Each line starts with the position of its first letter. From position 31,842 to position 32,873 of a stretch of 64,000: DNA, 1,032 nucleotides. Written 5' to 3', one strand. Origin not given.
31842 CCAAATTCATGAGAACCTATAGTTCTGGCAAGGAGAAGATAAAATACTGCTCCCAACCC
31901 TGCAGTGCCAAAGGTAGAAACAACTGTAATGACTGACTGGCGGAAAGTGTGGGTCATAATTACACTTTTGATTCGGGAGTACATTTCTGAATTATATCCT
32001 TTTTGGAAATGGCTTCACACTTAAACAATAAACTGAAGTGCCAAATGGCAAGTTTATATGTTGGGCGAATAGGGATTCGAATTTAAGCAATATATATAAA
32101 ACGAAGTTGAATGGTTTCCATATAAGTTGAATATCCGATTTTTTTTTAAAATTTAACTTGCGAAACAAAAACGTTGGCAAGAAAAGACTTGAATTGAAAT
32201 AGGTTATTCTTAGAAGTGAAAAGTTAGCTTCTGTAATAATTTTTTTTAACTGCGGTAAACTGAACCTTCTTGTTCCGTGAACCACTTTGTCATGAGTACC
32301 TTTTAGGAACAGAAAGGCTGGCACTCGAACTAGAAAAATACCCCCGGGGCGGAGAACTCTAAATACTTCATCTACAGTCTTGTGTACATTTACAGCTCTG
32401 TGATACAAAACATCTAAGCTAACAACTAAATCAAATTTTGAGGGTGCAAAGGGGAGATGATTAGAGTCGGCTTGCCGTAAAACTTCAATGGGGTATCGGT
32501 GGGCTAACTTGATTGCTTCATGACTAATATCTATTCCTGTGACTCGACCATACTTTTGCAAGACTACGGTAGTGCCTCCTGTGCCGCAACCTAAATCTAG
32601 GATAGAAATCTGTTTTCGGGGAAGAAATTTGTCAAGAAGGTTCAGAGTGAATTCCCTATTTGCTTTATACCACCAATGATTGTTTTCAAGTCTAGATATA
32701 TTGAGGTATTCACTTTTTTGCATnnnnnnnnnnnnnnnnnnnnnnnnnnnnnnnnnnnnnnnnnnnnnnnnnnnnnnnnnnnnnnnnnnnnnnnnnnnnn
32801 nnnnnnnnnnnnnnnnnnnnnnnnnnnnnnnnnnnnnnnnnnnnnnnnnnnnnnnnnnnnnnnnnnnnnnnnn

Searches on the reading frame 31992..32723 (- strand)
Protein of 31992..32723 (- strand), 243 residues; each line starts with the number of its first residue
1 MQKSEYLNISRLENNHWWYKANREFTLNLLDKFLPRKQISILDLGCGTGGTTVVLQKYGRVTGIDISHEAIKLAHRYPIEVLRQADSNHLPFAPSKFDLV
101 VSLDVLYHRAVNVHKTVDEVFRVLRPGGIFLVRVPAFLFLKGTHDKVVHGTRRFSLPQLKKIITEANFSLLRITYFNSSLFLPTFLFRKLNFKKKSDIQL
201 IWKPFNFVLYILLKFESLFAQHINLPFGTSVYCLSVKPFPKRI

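Call 3: search_protein_families(library=pfam, proteins=[window:31992-32723:-], max_evalue=0.01)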
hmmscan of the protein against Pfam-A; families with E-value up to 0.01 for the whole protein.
window:31992-32723:- (243 aa): 17 families
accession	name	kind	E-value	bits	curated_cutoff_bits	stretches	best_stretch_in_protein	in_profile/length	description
PF08241.18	Methyltransf_11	-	3.7e-22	79.2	21.2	1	42-132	1-95/95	Methyltransferase domain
PF13649.12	Methyltransf_25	-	2.5e-19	70.2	27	1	41-128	1-97/97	Methyltransferase domain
PF13847.12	Methyltransf_31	-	1e-17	64.6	27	1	37-136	3-113/145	Methyltransferase domain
PF13489.12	Methyltransf_23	-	8.5e-17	61.8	27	1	22-170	9-161/164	Methyltransferase domain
PF08242.18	Methyltransf_12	-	6.1e-14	53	30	1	42-130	1-98/98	Methyltransferase domain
PF01209.24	Ubie_methyltran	-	3.5e-07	30.3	20.1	1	34-132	44-151/233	ubiE/COQ5 methyltransferase family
PF03291.22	mRNA_G-N7_MeTrfase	-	1.1e-05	25.1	26.6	1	31-85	50-111/315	mRNA (guanine-N(7))-methyltransferase domain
PF01728.25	FtsJ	-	1.9e-05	25.1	24.1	1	29-102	12-97/181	FtsJ-like methyltransferase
PF02353.26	CMAS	-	4.6e-05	23.3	27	1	39-135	64-167/273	Mycolic acid cyclopropane synthetase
PF05175.20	MTS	-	0.00015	21.9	23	1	29-76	23-73/170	Methyltransferase small domain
PF07021.18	MetW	-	0.00035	20.7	21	1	40-141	16-116/193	Methionine biosynthesis protein MetW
PF05148.21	Methyltransf_8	-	0.00042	20.7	27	1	36-132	71-156/219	Hypothetical methyltransferase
PF09445.16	Methyltransf_15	-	0.00048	20.2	22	1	41-76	4-40/165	RNA cap guanine-N2 methyltransferase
PF05401.17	NodS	-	0.00066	20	24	1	37-131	43-143/201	Nodulation protein S (NodS)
PF08003.17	Methyltransf_9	-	0.0031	17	23.8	1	34-133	112-218/315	Protein of unknown function (DUF1698)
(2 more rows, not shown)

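Call 11: search_protein_families(library=ncbifam, proteins=[window:31992-32723:-], max_evalue=0.001)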
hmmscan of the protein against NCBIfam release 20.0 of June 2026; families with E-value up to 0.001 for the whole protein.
window:31992-32723:- (243 aa): 45 families (the best 25 are shown)
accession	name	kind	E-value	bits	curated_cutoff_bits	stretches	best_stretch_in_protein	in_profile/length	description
NF045667.1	MTase_DVU1556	equivalog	5.2e-17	62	155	1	28-132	13-119/213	DVU_1556 family methyltransferase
TIGR02072.1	BioC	equivalog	2.6e-13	50.4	184.95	1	27-173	24-176/244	malonyl-ACP O-methyltransferase BioC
NF047649.1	MTase_UXPK_star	exception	1.9e-11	43.5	460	1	40-132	80-181/283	methyltransferase/UXPK-star double selenoprotein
NF041537.1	ArsM_AhpD_UU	exception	3e-11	42.7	510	1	40-132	79-180/345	arsenite methyltransferase/AhpD domain selenoprotein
TIGR01934.1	MenG_MenH_UbiE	subfamily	3.5e-11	42.8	158.35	1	29-132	31-141/223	ubiquinone/menaquinone biosynthesis methyltransferase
NF008300.0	PRK11088.1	equivalog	6e-11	42.3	303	1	16-138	64-185/272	23S rRNA (guanine(745)-N(1))-methyltransferase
NF045825.1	FAmtase_mtf2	equivalog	6e-10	38.8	400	1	40-131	61-157/248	fatty-acid O-methyltransferase Mtf2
NF007610.0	PRK10258.1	equivalog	6.5e-10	38.7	342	1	29-129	34-135/251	malonyl-ACP O-methyltransferase BioC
TIGR02021.1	BchM-ChlM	equivalog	1.5e-09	37.6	158.9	1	24-116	42-139/218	magnesium protoporphyrin IX methyltransferase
NF045823.1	PthPhpthDimycoMt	equivalog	2.4e-09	36.8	300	1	40-131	69-165/256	phthiotriol/phenolphthiotriol dimycocerosates methyltransferase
NF001244.0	PRK00216.1-5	equivalog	2.5e-09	36.8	216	1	33-131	44-152/236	bifunctional demethylmenaquinone methyltransferase/2-methoxy-6-polyprenyl-1,4-benzoquinol methylase UbiE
NF043040.1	corrin_prot_MT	hypoth_equivalog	3e-09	36.6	180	1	37-132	41-147/216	corrinoid protein-associated methyltransferase CpaM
TIGR01983.1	UbiG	equivalog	1.2e-08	34.5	102.95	1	36-132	48-151/228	bifunctional 2-polyprenyl-6-hydroxyphenol methylase/3-demethylubiquinol 3-O-methyltransferase UbiG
NF040539.1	AST_met_ArsM_2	exception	1.4e-08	34.9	240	1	34-131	53-162/262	putative arsinothricin biosynthesis methyltransferase ArsM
NF041536.1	ArsM_DUF2284_UU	exception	1.7e-08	33.2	575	1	40-132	79-180/459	arsenite methyltransferase/DUF2284 domain selenoprotein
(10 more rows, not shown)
